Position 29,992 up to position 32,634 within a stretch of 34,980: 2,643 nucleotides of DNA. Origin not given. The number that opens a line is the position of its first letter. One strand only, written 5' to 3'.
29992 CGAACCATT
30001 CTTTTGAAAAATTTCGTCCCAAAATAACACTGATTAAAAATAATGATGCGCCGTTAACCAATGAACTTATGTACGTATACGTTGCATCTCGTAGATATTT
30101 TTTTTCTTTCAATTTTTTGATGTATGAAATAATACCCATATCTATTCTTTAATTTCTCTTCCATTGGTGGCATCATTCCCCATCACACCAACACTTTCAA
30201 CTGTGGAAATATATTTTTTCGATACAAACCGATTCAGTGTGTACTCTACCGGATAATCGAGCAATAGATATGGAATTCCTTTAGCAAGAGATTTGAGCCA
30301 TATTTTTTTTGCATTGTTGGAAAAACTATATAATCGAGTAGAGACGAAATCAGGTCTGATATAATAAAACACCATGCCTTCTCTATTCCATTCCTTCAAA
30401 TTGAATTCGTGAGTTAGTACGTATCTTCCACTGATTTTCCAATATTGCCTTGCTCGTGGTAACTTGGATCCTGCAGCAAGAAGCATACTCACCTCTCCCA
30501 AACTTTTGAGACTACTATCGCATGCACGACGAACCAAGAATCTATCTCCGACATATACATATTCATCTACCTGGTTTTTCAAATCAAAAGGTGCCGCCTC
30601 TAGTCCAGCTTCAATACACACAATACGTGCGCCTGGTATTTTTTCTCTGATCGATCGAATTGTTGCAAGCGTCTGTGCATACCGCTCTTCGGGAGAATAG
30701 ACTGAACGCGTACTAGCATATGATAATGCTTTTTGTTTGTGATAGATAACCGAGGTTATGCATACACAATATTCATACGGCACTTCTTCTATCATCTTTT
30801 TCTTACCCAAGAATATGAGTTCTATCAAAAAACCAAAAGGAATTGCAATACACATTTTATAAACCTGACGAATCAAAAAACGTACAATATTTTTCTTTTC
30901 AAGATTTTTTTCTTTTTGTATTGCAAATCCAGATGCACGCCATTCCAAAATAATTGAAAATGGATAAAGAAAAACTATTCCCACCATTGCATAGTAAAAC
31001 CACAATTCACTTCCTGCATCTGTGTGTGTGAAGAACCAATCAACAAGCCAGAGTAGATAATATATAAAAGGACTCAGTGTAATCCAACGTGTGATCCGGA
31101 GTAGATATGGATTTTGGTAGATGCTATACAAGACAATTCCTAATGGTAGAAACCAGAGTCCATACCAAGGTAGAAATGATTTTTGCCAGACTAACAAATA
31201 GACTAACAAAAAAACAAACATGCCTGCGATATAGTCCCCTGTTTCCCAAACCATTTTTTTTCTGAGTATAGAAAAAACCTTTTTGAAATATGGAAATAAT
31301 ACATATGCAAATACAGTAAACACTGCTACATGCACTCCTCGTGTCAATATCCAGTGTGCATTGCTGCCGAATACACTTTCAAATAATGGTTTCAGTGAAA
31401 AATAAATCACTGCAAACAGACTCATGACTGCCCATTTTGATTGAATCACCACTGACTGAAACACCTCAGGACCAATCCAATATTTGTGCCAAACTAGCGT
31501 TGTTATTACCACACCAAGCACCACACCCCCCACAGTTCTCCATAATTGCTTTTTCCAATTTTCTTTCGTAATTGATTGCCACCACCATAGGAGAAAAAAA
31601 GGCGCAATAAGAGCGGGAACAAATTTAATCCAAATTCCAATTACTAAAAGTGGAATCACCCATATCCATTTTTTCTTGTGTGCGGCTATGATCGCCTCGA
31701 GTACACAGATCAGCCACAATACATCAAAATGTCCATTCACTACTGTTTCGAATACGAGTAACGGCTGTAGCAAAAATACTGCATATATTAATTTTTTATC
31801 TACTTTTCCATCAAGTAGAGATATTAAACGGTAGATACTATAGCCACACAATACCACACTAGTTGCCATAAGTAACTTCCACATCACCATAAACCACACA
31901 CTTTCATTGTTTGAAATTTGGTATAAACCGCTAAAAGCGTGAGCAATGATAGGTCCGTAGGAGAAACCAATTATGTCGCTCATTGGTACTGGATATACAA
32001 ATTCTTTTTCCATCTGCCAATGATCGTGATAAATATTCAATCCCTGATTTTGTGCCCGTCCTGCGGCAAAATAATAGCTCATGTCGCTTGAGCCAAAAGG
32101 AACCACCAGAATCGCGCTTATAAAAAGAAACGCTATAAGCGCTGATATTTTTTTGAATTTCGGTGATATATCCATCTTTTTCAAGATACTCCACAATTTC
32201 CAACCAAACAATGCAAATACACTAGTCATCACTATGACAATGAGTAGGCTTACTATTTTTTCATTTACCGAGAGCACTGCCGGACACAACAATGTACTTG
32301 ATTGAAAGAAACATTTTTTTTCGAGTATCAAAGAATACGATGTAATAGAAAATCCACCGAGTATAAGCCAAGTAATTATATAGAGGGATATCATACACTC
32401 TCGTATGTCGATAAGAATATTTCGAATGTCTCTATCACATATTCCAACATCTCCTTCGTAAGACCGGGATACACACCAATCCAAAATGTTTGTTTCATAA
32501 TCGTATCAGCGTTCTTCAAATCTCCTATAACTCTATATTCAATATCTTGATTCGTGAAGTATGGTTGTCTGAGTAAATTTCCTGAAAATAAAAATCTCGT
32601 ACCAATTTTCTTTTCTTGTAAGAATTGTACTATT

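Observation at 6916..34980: Hybrid glycan-assembly island: Wzx/PGT repeat-unit pathway interleaved with four Dpm1-like lipid-sugar synthases and multiple GT-C enzymes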

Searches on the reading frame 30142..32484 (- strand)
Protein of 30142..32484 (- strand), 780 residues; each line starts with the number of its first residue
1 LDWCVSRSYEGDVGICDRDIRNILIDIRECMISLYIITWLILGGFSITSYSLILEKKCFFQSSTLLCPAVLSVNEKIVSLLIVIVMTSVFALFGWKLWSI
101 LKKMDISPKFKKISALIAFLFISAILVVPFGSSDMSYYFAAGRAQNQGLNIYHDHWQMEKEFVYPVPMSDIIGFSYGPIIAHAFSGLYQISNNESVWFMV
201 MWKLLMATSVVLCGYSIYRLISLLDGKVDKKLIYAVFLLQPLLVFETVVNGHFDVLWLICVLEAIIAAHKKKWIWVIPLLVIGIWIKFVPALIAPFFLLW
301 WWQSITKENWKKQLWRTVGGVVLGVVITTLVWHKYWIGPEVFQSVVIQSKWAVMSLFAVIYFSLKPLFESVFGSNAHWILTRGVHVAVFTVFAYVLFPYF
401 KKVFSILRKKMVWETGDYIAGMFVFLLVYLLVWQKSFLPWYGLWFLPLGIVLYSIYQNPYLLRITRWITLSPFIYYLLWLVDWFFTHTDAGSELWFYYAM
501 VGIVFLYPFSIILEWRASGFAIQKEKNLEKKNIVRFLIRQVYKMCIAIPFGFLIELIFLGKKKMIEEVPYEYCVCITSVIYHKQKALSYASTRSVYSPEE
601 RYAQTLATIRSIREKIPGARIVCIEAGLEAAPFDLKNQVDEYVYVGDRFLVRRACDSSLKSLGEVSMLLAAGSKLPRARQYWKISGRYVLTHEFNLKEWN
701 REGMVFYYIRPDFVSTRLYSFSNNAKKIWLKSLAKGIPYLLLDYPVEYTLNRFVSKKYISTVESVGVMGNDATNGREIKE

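Call 6: search_protein_families(library=pfam, proteins=[window:30142-32484:-], max_evalue=0.01)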
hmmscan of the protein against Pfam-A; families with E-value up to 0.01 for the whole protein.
window:30142-32484:- (780 aa): 0 families

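Call 9: find_encoding_contigs(protein=window:30142-32484:-, flank=10000, max_places=6)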
Protein window:30142-32484:- (780 aa): no gene with exactly this product is on record in the collection.

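Call 10: search_protein_families(library=ncbifam, proteins=[window:30142-32484:-], max_evalue=0.01)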
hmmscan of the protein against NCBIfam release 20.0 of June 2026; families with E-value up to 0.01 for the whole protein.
window:30142-32484:- (780 aa): 0 families

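Call 12: search_protein_families(library=pfam, proteins=[window:30142-32484:-], max_evalue=10)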
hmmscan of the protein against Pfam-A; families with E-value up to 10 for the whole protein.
window:30142-32484:- (780 aa): 0 families

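Call 14: find_homologous_proteins(query=window:30142-32484:-, max_evalue=0.001)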
Query window:30142-32484:- (780 aa): 19 proteins with E <= 0.001 among 8000 candidates.
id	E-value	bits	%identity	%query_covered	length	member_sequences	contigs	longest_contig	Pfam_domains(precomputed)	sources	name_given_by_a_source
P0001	0.0e+0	1693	100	96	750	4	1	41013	PF26314.1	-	-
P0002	0.0e+0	1193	68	96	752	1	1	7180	PF26314.1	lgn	-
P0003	6.8e-297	1006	61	96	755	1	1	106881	PF26314.1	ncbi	-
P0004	8.4e-295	999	59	96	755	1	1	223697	PF26314.1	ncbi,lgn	-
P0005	9.4e-294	995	60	96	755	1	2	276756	PF26314.1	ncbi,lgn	-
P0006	2.0e-198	680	45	96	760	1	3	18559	PF26314.1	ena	-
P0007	2.1e-194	667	45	96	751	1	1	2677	PF26314.1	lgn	-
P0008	5.1e-155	536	52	63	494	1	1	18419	PF26314.1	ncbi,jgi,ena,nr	ncbi:MAG TPA: hypothetical protein VEA18_02190 [Candidatus Kapabacteria bacterium]|nr:hypothetical p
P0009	5.4e-149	516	49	63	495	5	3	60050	PF26314.1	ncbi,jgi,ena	jgi:hypothetical protein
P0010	8.2e-134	466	46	64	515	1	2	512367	PF26314.1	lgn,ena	-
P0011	1.4e-126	442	45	63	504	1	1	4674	PF26314.1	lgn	-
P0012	1.9e-120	422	44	63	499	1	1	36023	PF26314.1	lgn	-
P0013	6.4e-120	420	41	65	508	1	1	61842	PF26314.1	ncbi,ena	-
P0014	2.5e-119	418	42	63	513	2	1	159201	PF26314.1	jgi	jgi:hypothetical protein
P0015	4.2e-114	401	40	64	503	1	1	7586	PF26314.1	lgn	-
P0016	1.3e-112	396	43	63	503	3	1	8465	PF26314.1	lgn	-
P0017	3.9e-85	305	35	62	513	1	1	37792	PF26314.1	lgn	-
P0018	8.8e-81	291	39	52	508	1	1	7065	PF26314.1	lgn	-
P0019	1.1e-79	287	36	60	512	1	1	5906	PF26314.1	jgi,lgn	-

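Call 15: find_encoding_contigs(protein=P0001, flank=10000, max_places=3)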
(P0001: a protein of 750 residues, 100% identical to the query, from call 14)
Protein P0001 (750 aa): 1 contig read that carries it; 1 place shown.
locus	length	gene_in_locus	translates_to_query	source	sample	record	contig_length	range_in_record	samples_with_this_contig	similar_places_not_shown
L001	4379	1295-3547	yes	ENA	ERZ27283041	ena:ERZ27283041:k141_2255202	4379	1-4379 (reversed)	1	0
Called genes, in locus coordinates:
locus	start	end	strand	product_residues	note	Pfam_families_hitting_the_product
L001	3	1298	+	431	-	?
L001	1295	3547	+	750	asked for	PF26314:MptA_B_family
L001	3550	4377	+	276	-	?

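Call 16: find_encoding_contigs(protein=P0005, flank=10000, max_places=3)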
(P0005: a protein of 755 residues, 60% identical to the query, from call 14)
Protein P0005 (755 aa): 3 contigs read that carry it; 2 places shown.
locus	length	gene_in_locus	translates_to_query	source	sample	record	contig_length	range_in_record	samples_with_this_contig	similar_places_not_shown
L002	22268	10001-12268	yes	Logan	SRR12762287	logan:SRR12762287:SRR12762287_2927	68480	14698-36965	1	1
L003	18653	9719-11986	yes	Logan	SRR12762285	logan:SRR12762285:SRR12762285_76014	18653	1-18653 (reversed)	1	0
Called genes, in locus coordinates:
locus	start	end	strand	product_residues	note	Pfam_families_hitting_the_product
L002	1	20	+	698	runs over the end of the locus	PF04932:Wzy_C, PF07719:TPR_2 (faint), PF13424:TPR_12 (faint), PF14559:TPR_19 (faint), PF13181:TPR_8 (faint)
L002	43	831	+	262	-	PF00483:NTP_transferase, PF12804:NTP_transf_3 (weak)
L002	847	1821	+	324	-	PF01073:3Beta_HSD, PF01370:Epimerase, PF02719:Polysacc_synt_2, PF07993:NAD_binding_4, PF16363:GDP_Man_Dehyd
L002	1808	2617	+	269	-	PF00456:Transketolase_N, PF13292:DXP_synthase_N (faint), PF00676:E1_dh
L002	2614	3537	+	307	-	PF02779:Transket_pyr, PF02780:Transketolase_C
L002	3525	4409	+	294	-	PF01370:Epimerase, PF04321:RmlD_sub_bind, PF16363:GDP_Man_Dehyd (faint)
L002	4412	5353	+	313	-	PF00535:Glycos_transf_2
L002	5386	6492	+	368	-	PF01757:Acyl_transf_3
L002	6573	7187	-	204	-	PF00702:Hydrolase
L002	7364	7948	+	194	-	PF00293:NUDIX (weak)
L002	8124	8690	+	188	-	-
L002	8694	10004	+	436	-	PF01041:DegT_DnrJ_EryC1, PF01053:Cys_Met_Meta_PP (weak)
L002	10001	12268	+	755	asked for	PF26314:MptA_B_family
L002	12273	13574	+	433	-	PF01943:Polysacc_synt, PF13440:Polysacc_synt_3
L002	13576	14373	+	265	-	PF00535:Glycos_transf_2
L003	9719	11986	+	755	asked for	PF26314:MptA_B_family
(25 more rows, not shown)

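Call 17: list_cluster_members(proteins=[P0003, P0004, P0005, P0006, P0008, P0009, P0010, P0013, P0014])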
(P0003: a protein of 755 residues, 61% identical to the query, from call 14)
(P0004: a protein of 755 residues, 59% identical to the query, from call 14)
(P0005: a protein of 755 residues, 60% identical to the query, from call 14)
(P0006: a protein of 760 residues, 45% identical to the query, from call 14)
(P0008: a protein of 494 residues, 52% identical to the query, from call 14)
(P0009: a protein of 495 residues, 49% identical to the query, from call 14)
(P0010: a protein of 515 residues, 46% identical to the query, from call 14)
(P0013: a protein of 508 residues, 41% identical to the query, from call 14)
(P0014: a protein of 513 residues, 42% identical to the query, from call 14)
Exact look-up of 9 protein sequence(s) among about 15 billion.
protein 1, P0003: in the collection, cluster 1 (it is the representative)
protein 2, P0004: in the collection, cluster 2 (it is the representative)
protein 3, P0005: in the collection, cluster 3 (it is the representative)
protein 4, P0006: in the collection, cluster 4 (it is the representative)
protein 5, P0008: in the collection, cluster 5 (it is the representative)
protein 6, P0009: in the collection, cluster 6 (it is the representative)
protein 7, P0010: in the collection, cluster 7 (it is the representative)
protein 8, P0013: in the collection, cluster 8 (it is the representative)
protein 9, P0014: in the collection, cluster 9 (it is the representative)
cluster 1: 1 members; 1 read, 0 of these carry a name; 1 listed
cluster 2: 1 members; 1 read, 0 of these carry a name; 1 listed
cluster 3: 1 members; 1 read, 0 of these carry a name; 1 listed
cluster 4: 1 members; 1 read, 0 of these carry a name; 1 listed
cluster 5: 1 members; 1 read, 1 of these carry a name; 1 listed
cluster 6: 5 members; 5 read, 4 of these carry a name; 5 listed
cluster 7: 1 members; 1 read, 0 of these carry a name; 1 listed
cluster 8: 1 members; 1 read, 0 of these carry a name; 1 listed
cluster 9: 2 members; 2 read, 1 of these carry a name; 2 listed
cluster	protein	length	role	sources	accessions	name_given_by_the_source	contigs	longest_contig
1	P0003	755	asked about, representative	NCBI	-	-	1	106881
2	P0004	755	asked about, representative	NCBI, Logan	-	-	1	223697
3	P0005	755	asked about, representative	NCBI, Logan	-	-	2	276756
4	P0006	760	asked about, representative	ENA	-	-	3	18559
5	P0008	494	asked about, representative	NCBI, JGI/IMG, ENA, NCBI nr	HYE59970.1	MAG TPA: hypothetical protein VEA18_02190 [Candidatus Kapabacteria bacterium] | hypothetical protein [Candidatus Kapabacteria bacterium]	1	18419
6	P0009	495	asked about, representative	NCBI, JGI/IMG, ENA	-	hypothetical protein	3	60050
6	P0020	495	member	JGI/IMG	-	hypothetical protein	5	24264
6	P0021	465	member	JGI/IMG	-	hypothetical protein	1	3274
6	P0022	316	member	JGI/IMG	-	hypothetical protein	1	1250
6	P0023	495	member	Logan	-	-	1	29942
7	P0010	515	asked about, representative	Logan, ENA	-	-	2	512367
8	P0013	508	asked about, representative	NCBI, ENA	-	-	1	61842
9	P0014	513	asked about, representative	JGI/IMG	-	hypothetical protein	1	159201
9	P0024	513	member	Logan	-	-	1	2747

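Call 19: find_related_loci(query=A1, collection=genome_contigs, flank=10000)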
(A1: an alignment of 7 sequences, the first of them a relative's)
Query A1 (750 aa) in genome_contigs; peptide patterns used: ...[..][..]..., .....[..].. (x = any residue, [..] = any of these).
71 stretches matched a pattern; 23 encode a relative of the query (tblastn E <= 1e-3); 23 distinct loci.
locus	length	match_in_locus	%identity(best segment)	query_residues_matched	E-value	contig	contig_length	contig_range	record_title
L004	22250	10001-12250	59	4-750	0e+0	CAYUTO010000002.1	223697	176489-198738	MAG TPA_asm: uncultured Gammaproteobacteria bacterium isolate SRP285395_co2_42 genome assembly, contig: NODE_54_length_2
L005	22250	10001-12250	60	4-750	0e+0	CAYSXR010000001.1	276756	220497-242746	MAG TPA_asm: uncultured Gammaproteobacteria bacterium isolate SRP286056_co2_340 genome assembly, contig: NODE_22_length_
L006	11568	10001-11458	49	4-490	6e-152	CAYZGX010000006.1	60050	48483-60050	MAG TPA_asm: uncultured Gammaproteobacteria bacterium isolate SRP278252_co1_182 genome assembly, contig: NODE_631_length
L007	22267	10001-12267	43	6-750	3e-167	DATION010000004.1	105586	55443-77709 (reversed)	MAG TPA_asm: Candidatus Udaeobacter sp. isolate SMAG_U15825 k141_56720, whole genome shotgun sequence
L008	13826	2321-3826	42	5-507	8e-115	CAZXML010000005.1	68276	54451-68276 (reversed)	MAG TPA_asm: uncultured Gammaproteobacteria bacterium isolate SRP119689_co1_192 genome assembly, contig: NODE_434_length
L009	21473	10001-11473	42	5-495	2e-112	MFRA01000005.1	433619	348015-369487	MAG: Candidatus Magasanikbacteria bacterium RIFOXYD1_FULL_40_23 rifoxyd1_full_scaffold_32, whole genome shotgun sequence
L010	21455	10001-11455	39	2-493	8e-106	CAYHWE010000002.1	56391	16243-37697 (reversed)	MAG TPA_asm: uncultured Gammaproteobacteria bacterium isolate ERP119705_co15_594 genome assembly, contig: NODE_342_lengt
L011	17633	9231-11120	37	5-630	5e-123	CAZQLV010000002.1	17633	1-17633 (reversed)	MAG TPA_asm: uncultured Gammaproteobacteria bacterium isolate SRP193066_co2_436 genome assembly, contig: NODE_1715_lengt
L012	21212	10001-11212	41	89-494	2e-94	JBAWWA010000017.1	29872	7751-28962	MAG: bacterium isolate ELA025 MAG025_17, whole genome shotgun sequence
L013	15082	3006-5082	39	81-750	5e-159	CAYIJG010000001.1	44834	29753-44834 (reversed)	MAG TPA_asm: uncultured Gammaproteobacteria bacterium isolate ERP119705_co24_1001 genome assembly, contig: NODE_657_leng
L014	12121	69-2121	40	77-750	2e-150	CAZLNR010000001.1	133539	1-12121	MAG TPA_asm: uncultured Gammaproteobacteria bacterium isolate SRP286056_co2_342 genome assembly, contig: NODE_105_length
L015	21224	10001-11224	39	93-502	1e-89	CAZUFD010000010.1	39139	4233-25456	MAG TPA_asm: uncultured Gammaproteobacteria bacterium isolate SRP269290_co6_41 genome assembly, contig: NODE_313_length_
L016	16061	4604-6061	37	40-519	2e-86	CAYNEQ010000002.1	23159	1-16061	MAG TPA_asm: uncultured Gammaproteobacteria bacterium isolate SRP135725_co3_214 genome assembly, contig: NODE_1874_lengt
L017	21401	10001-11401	35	17-493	1e-81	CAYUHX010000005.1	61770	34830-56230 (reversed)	MAG TPA_asm: uncultured Gammaproteobacteria bacterium isolate SRP298887_co1_139 genome assembly, contig: NODE_264_length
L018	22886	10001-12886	32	4-750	3e-81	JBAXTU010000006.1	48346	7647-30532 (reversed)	MAG: bacterium isolate ELA643 MAG643_6, whole genome shotgun sequence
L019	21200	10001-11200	39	101-502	2e-88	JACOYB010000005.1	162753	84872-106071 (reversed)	MAG: Candidatus Magasanikbacteria bacterium isolate NC_groundwater_168_Ag_S-0.1um_42_11 S4_GD2017_2_S1_scaffold_52, whol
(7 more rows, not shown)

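Call 36: predict_structure(alignment_id=A3)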
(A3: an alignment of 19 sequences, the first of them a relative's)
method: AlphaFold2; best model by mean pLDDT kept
length: 750 residues; sequences in the alignment: 19
mean_pLDDT: 84.1   pTM: 0.71
mean pLDDT of the five models: 84.1, 84.0, 82.5, 80.6, 80.4
residues with pLDDT >= 90: 306; 70-90: 342; 50-70: 79; < 50: 23
segments of 3 or more residues with pLDDT < 50: 496-501, 554-562, 680-684
pLDDT, mean of each block of 10 residues (from residue 1): 87 83 70 57 76 85 85 64 87 87 81 94 86 72 89 96 90 96 94 85 85 91 95 97 96 94 95 94 96 97 90 72 78 91 91 92 94 95 94 94 83 90 89 87 82 73 79 85 88 59 63 76 82 68 90 48 64 92 93 83 81 85 74 89 89 91 89 76 63 90 89 79 86 82 70
secondary structure, 60 per line:
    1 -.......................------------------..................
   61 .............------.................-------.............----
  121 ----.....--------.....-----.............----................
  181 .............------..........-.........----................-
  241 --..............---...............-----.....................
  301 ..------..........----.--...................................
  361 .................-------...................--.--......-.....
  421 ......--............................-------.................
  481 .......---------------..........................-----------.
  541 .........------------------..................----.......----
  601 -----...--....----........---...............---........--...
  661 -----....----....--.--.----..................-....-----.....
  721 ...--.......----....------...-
elements in order (helices of 4 or more, strands of 3 or more residues): H2-24 H43-73 H80-96 H104-116 E125-129 E138-142 H148-160 H165-193 H200-209 H211-219 H224-239 H243-256 H260-274 H280-302 H309-318 H326-377 H385-403 H409-414 H416-426 H429-456 H464-487 H503-528 E540-549 H568-585 E590-596 E611-614 H619-626 H630-644 E648-655 E658-660 H666-669 E674-677 E688-692 H693-705 H707-710 H716-723 E729-732 E737-740 E747-749
